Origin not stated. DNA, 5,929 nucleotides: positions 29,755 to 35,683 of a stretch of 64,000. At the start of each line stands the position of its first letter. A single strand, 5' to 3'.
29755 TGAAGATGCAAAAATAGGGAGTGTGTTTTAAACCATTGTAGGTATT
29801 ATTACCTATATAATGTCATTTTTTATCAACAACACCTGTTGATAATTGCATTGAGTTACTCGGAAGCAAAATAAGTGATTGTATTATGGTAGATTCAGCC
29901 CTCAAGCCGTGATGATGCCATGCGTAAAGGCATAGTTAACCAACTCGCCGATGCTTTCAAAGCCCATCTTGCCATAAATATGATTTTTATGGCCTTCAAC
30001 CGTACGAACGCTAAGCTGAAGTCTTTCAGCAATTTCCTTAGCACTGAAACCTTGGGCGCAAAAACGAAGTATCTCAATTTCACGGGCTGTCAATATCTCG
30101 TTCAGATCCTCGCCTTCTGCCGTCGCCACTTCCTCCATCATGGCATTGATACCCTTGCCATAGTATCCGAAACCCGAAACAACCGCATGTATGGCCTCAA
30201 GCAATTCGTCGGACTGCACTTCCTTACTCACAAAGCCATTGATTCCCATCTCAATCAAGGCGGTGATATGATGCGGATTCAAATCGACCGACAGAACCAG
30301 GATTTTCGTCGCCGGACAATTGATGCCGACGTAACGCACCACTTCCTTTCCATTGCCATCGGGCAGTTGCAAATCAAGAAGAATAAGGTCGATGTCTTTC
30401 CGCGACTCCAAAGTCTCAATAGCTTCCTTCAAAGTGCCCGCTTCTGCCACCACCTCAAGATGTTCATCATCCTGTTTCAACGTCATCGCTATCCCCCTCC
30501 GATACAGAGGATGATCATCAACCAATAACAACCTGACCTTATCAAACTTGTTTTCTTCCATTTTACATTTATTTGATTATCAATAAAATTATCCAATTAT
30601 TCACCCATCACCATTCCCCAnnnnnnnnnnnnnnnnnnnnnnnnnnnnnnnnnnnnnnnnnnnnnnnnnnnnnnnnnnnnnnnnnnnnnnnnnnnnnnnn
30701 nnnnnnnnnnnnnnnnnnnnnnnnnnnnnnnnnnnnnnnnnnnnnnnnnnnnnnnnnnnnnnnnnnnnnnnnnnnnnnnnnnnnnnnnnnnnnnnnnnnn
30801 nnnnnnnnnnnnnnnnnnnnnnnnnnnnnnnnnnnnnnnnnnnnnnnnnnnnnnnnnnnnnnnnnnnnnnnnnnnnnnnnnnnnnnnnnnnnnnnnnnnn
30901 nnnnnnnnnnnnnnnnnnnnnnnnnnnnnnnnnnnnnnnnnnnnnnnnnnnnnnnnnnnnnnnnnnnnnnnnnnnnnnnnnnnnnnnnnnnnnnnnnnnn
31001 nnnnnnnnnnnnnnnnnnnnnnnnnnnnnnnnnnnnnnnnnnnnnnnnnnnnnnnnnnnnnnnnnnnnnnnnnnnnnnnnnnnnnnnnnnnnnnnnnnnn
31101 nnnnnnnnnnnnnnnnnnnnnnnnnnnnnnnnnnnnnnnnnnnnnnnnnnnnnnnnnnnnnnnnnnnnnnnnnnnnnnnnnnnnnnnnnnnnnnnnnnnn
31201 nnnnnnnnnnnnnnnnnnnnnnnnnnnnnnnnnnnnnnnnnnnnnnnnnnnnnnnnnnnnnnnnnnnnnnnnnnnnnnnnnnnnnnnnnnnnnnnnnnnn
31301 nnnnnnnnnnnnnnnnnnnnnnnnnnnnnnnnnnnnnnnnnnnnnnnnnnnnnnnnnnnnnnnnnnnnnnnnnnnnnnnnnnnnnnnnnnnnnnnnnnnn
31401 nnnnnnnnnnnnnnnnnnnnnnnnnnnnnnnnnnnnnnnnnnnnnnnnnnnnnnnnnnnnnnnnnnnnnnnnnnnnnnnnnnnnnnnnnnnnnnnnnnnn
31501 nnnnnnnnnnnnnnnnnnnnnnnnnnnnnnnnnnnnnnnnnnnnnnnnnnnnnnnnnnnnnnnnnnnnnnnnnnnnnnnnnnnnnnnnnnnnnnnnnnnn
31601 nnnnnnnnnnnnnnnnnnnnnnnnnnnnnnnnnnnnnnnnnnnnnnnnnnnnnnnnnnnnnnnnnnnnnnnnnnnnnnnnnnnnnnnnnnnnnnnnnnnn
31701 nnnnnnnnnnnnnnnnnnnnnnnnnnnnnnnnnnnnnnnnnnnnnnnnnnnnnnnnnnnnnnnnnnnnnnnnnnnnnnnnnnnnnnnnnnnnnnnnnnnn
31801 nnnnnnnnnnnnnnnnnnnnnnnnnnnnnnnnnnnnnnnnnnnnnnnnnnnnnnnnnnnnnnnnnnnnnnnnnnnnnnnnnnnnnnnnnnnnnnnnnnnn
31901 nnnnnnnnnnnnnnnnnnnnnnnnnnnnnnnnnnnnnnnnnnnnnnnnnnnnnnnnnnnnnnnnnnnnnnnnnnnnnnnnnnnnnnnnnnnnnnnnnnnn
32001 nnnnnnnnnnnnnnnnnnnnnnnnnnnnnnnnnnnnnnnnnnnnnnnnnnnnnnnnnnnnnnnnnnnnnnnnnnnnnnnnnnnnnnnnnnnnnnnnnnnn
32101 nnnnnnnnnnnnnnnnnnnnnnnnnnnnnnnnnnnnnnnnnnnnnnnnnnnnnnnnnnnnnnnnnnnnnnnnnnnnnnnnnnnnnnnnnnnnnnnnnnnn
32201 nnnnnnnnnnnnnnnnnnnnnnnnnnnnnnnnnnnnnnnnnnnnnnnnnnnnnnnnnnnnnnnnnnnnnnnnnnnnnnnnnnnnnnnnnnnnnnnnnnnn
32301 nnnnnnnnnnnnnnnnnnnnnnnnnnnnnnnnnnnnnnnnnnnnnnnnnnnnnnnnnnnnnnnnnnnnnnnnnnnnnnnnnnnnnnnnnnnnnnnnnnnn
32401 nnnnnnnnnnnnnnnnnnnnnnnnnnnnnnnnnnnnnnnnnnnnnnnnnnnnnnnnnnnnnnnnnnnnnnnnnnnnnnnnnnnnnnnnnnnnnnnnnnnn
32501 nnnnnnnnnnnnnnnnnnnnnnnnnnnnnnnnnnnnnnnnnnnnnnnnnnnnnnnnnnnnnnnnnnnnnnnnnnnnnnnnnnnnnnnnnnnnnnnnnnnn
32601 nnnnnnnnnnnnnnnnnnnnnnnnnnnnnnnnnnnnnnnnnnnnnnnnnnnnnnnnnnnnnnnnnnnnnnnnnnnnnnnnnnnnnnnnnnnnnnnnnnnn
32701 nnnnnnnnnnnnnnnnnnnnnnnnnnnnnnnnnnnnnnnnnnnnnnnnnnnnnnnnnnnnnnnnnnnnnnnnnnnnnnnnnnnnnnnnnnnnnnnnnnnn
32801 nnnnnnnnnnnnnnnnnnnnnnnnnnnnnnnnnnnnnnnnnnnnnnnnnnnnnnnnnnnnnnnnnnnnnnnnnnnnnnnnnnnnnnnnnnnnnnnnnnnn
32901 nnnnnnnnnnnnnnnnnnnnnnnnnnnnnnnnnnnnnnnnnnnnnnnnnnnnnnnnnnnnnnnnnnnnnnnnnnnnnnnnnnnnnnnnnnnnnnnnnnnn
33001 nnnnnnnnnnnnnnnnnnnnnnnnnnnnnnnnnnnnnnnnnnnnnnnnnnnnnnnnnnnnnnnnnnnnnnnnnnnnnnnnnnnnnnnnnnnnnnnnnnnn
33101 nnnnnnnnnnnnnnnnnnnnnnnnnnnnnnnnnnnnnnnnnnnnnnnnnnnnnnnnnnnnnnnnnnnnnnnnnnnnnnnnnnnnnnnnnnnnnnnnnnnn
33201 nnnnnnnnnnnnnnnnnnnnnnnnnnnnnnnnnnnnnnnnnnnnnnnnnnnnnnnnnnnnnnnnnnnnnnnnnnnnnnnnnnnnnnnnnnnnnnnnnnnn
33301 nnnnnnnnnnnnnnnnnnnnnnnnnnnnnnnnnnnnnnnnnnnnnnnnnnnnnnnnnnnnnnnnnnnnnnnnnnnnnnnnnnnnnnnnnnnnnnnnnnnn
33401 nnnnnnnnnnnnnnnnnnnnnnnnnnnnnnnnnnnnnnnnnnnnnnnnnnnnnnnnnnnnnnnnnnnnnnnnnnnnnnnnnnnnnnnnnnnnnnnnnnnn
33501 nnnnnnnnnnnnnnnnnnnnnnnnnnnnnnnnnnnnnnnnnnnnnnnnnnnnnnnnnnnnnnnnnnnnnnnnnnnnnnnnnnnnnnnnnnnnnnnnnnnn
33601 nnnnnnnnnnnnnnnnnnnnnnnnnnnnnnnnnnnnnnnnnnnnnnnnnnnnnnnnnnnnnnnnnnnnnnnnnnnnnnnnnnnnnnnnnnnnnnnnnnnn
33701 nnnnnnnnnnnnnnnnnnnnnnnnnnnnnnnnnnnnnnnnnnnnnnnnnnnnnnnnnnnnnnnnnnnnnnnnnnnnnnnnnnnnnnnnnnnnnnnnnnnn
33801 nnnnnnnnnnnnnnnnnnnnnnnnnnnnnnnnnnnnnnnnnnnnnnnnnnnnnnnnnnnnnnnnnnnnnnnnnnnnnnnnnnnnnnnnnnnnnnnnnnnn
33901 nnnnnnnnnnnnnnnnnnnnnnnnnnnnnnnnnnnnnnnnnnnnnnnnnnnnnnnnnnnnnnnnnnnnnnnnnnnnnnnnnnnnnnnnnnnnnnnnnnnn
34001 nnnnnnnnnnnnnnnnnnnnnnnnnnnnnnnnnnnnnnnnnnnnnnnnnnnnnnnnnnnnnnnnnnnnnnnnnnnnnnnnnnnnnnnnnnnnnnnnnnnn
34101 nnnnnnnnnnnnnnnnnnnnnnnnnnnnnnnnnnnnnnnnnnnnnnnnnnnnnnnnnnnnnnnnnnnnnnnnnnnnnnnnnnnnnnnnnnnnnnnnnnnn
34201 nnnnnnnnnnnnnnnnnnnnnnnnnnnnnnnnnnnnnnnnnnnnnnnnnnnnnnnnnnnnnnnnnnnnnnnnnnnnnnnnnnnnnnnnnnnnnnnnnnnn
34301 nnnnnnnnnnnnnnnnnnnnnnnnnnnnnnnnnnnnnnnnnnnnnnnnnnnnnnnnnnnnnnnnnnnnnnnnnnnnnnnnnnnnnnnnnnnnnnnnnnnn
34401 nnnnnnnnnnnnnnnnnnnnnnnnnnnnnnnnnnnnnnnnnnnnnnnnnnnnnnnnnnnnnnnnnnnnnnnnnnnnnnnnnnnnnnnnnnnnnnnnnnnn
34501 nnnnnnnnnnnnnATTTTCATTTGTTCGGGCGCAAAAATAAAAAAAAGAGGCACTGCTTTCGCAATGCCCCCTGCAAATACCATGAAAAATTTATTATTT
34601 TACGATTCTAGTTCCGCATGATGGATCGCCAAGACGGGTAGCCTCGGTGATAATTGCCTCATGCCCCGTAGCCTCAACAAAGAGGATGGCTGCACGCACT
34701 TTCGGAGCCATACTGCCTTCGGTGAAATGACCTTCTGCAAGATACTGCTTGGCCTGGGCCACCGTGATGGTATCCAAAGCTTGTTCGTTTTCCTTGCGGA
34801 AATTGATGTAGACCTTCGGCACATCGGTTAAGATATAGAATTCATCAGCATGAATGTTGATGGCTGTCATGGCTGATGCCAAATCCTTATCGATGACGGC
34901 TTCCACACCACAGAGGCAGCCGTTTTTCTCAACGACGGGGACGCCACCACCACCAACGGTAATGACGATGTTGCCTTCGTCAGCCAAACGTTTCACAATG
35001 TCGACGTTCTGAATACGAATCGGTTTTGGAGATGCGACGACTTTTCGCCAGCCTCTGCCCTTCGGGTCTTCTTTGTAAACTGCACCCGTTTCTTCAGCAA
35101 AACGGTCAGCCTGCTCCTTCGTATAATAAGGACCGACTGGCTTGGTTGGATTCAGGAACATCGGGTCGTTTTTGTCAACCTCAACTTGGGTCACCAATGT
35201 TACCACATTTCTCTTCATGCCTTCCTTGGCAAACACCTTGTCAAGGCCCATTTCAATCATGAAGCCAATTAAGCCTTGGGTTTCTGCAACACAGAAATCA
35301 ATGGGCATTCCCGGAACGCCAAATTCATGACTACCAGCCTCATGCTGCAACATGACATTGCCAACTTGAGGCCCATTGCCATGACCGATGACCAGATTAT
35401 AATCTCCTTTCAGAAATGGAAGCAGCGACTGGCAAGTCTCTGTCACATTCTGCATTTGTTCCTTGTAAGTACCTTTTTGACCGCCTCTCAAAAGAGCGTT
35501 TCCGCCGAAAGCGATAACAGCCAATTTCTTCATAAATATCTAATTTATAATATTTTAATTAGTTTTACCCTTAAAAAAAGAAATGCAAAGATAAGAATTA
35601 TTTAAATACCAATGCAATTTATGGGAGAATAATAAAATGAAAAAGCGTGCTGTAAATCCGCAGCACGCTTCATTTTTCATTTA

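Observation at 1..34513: A 34-kb co-directional locus: T9SS-cargo repeat protein, TPR sensor kinase and NarL-type regulator, followed by a 28-kb gene and then two unknown secreted proteins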

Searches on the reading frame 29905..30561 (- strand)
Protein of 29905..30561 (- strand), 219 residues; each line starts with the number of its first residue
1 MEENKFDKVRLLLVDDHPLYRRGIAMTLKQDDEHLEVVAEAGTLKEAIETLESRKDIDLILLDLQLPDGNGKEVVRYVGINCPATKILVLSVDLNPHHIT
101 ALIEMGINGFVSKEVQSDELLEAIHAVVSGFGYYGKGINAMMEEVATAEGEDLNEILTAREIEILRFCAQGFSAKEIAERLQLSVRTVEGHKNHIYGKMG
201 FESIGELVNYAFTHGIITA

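Call 9: search_protein_families(library=pfam, proteins=[window:29905-30561:-], max_evalue=0.01)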
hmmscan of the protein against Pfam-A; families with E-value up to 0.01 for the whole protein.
window:29905-30561:- (219 aa): 10 families
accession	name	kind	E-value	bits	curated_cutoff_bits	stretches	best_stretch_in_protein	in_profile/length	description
PF00072.30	Response_reg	-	1.1e-21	77.6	30.2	1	12-124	2-110/111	Response regulator receiver domain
PF00196.25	GerE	-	2.9e-17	62.5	23.5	1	156-211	2-57/57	Bacterial regulatory proteins, luxR family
PF13384.12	HTH_23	-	1.1e-05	25.5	24.6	1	160-188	6-34/50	Homeodomain-like domain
PF08281.18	Sigma70_r4_2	-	7.2e-05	22.8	25.7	1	159-189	13-44/54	Sigma-70, region 4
PF13518.12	HTH_28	-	0.00026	21.5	25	1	162-192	3-33/52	Helix-turn-helix domain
PF14493.12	HTH_40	-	0.0004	21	27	0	166-191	7-32/89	Helix-turn-helix domain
PF07638.17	Sigma70_ECF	-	0.0011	19.4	21.1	1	158-190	140-170/185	ECF sigma factor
PF03096.20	Ndr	-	0.0023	17.2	23.3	1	34-134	188-282/283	Ndr family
PF13936.12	HTH_38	-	0.0049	17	27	0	161-188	9-37/44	Helix-turn-helix domain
PF08279.18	HTH_11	-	0.009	16.3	25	0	170-188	13-32/55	HTH domain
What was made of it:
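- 29902..30561 (-): NarL/LuxR-type response regulator, 219 aa (REC plus GerE helix-turn-helix). PF00072 scores 77.6 bits and PF00196 scores 62.5 bits (call 9).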

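Call 11: search_protein_families(library=ncbifam, proteins=[window:29905-30561:-], max_evalue=0.01)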
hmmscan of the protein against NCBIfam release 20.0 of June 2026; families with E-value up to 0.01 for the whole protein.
window:29905-30561:- (219 aa): 94 families (the best 25 are shown)
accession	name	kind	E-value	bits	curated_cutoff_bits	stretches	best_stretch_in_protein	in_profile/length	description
NF052445.1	RespRegMctR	equivalog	5.5e-43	146.8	300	1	9-216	2-204/205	two-component system response regulator MctR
NF007403.0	PRK09935.1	equivalog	6.6e-38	130.4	271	1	11-216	6-209/210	fimbria biosynthesis transcriptional regulator FimZ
NF007935.0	PRK10651.1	equivalog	3e-33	114.8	250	1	7-206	5-205/216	two-component system response regulator NarL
NF007708.0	PRK10403.1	equivalog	7.5e-33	113.8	343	1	9-199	7-196/215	nitrate/nitrite response regulator protein NarP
NF047785.1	respo_reg_MadR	equivalog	2.1e-31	108.9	300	1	9-217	1-209/209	MadR family response regulator transcription factor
NF011896.0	PRK15369.1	equivalog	1.5e-29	103.1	242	1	8-216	3-209/211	two component system response regulator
NF007018.1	PRK09483.1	equivalog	3.1e-29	102.2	280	1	10-218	3-210/217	UvrY/SirA/GacA family response regulator transcription factor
NF007419.0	PRK09958.1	equivalog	4e-25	88.6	251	1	12-212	4-199/204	acid-sensing system DNA-binding response regulator EvgA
NF007685.0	PRK10360.1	equivalog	3.2e-24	85.8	258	1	10-208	3-189/196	response regulator transcription factor UhpA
NF008098.0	PRK10840.1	equivalog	5.7e-24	84.8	235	1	8-211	3-205/216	response regulator transcription factor RcsB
NF041830.1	RR_TF_ErdR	exception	1.7e-17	63.9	390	1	11-201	4-195/213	response regulator transcription factor ErdR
NF045991.1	RespRegCtrARhodob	equivalog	4.7e-15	55.9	350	1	10-199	2-182/224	response regulator transcription factor CtrA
NF040749.1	tetrathio_RR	equivalog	1.6e-14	54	290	1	58-209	45-186/191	tetrathionate respiration response regulator TtrR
NF006900.1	PRK09390.1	equivalog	3e-14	53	255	1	9-214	5-200/203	response regulator FixJ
NF008548.0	PRK11475.1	equivalog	1e-11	44.8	176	1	70-208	54-186/207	DNA-binding transcriptional activator BglJ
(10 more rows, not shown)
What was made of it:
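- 29902..30561 (-): All NCBIfam equivalog hits (MctR, FimZ, NarL and others) fall below their cutoffs (call 11).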

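Call 18: find_encoding_contigs(protein=window:29905-30561:-, flank=10000, max_places=6)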
Protein window:29905-30561:- (219 aa): 23 contigs read that carry it; 6 places shown.
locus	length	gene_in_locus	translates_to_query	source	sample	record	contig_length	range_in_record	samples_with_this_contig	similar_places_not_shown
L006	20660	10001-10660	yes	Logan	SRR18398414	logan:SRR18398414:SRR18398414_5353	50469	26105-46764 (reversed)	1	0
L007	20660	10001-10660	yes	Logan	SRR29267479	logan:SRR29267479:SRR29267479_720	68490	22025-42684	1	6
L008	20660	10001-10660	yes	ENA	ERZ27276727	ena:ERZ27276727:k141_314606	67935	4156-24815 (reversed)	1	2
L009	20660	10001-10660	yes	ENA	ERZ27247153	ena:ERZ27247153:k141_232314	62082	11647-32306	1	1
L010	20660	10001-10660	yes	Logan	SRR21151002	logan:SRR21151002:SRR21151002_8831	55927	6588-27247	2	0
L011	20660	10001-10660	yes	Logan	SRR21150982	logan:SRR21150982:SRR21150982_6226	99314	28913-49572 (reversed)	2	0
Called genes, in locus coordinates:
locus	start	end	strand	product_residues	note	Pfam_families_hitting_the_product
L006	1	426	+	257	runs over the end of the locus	PF03575:Peptidase_S51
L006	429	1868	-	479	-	-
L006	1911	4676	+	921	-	PF00690:Cation_ATPase_N, PF00122:E1-E2_ATPase, PF00702:Hydrolase, PF13246:Cation_ATPase, PF08282:Hydrolase_3 (weak), PF00689:Cation_ATPase_C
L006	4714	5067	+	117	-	PF12702:Lipocalin_3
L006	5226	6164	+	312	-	PF00696:AA_kinase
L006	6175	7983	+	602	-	PF09479:Flg_new (faint), PF18998:Flg_new_2, PF19180:DUF5862 (faint), PF18998:Flg_new_2, PF18962:Por_Secre_tail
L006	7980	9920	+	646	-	PF17874:TPR_MalT (faint), PF00515:TPR_1 (faint), PF07719:TPR_2 (faint), PF13428:TPR_14 (faint), PF13424:TPR_12 (weak), PF14938:SNAP (faint), PF13424:TPR_12, PF02518:HATPase_c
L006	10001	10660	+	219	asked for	PF00072:Response_reg, PF00196:GerE, PF13384:HTH_23 (faint)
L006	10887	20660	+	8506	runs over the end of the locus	-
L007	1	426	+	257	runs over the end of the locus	PF03575:Peptidase_S51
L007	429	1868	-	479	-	-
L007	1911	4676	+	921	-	PF00690:Cation_ATPase_N, PF00122:E1-E2_ATPase, PF00702:Hydrolase, PF13246:Cation_ATPase, PF08282:Hydrolase_3 (weak), PF00689:Cation_ATPase_C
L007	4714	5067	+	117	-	PF12702:Lipocalin_3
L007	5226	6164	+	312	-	PF00696:AA_kinase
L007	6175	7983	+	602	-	PF09479:Flg_new (faint), PF18998:Flg_new_2, PF19180:DUF5862 (faint), PF18998:Flg_new_2, PF18962:Por_Secre_tail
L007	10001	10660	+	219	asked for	PF00072:Response_reg, PF00196:GerE, PF13384:HTH_23 (faint)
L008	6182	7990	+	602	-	PF09479:Flg_new (faint), PF18998:Flg_new_2, PF19180:DUF5862 (faint), PF18998:Flg_new_2, PF18962:Por_Secre_tail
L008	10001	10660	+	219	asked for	PF00072:Response_reg, PF00196:GerE, PF13384:HTH_23 (faint)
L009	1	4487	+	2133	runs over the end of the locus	PF18962:Por_Secre_tail (weak)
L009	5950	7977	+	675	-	PF09479:Flg_new (faint), PF18998:Flg_new_2, PF19180:DUF5862 (faint), PF16820:PKD_3 (faint), PF18998:Flg_new_2, PF18962:Por_Secre_tail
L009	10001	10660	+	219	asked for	PF00072:Response_reg, PF00196:GerE, PF13384:HTH_23 (faint)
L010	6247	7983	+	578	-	PF09479:Flg_new (faint), PF18998:Flg_new_2, PF19180:DUF5862 (faint), PF16820:PKD_3 (faint), PF18998:Flg_new_2, PF18962:Por_Secre_tail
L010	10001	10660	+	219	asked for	PF00072:Response_reg, PF00196:GerE, PF13384:HTH_23 (faint)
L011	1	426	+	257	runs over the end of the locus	PF03575:Peptidase_S51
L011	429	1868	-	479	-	-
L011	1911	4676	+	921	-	PF00690:Cation_ATPase_N, PF00122:E1-E2_ATPase, PF00702:Hydrolase, PF13246:Cation_ATPase, PF08282:Hydrolase_3 (weak), PF00689:Cation_ATPase_C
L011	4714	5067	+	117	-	PF12702:Lipocalin_3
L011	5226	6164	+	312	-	PF00696:AA_kinase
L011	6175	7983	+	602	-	PF09479:Flg_new (faint), PF18998:Flg_new_2, PF19180:DUF5862 (faint), PF16820:PKD_3 (faint), PF18998:Flg_new_2, PF18962:Por_Secre_tail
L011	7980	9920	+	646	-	PF17874:TPR_MalT (weak), PF00515:TPR_1 (faint), PF07719:TPR_2 (faint), PF13424:TPR_12 (weak), PF13428:TPR_14 (faint), PF14938:SNAP (faint), PF13424:TPR_12 (weak), PF02518:HATPase_c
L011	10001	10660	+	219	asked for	PF00072:Response_reg, PF00196:GerE, PF13384:HTH_23 (faint)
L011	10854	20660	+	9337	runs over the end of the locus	-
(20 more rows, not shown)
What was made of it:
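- On T9SS type A cargo (C-terminal sorting domain, TIGR04183 / PF18962): The orthologues carry precomputed PF18962 hits (call 18).
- Window and L006-L011 carry it (call 18).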

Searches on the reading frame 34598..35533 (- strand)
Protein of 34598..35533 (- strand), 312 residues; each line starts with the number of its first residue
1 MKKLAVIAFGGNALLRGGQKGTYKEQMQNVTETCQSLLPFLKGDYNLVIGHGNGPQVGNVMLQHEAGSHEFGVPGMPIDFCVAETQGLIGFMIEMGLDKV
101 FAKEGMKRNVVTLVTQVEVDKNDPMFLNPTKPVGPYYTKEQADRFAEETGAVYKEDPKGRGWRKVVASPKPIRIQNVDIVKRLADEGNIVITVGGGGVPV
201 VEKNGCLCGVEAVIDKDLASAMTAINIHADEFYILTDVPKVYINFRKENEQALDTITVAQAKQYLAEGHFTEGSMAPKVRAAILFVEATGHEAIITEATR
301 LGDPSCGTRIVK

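Call 9: search_protein_families(library=pfam, proteins=[window:34598-35533:-], max_evalue=0.01)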
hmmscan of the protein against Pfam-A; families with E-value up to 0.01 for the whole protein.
window:34598-35533:- (312 aa): 1 family
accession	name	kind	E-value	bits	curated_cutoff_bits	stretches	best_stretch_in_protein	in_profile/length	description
PF00696.33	AA_kinase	-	1.2e-24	87.8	24.9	1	3-296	1-233/234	Amino acid kinase family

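Call 11: search_protein_families(library=ncbifam, proteins=[window:34598-35533:-], max_evalue=0.01)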
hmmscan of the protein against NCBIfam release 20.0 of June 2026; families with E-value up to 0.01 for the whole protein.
window:34598-35533:- (312 aa): 9 families
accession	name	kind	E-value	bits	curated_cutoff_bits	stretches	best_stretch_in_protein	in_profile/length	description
TIGR00746.1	arcC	equivalog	2e-112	375.2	358.25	1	5-312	3-309/309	carbamate kinase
NF009007.0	PRK12352.1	subfamily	1.1e-101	339.9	266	1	1-303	1-303/316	carbamate kinase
NF009008.0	PRK12354.1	subfamily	3.1e-91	305.7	361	1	5-298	3-283/308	carbamate kinase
NF006926.0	PRK09411.1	equivalog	2.3e-68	230.6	416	1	3-300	2-282/297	carbamate kinase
TIGR00761.1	argB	equivalog_domain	3e-09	36.8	151.3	1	214-295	154-231/231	acetylglutamate kinase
TIGR01027.1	proB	equivalog_domain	4.9e-06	25.9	186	1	198-300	126-234/363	glutamate 5-kinase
NF010659.0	PRK14058.1-1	equivalog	1.9e-05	24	223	1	192-298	146-249/267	[LysW]-aminoadipate kinase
NF010661.0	PRK14058.1-3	equivalog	0.00011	21.4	251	1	175-299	139-254/283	acetylglutamate/acetylaminoadipate kinase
TIGR01092.1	P5CS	equivalog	0.0057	14.9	796.75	1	207-299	162-255/715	delta l-pyrroline-5-carboxylate synthetase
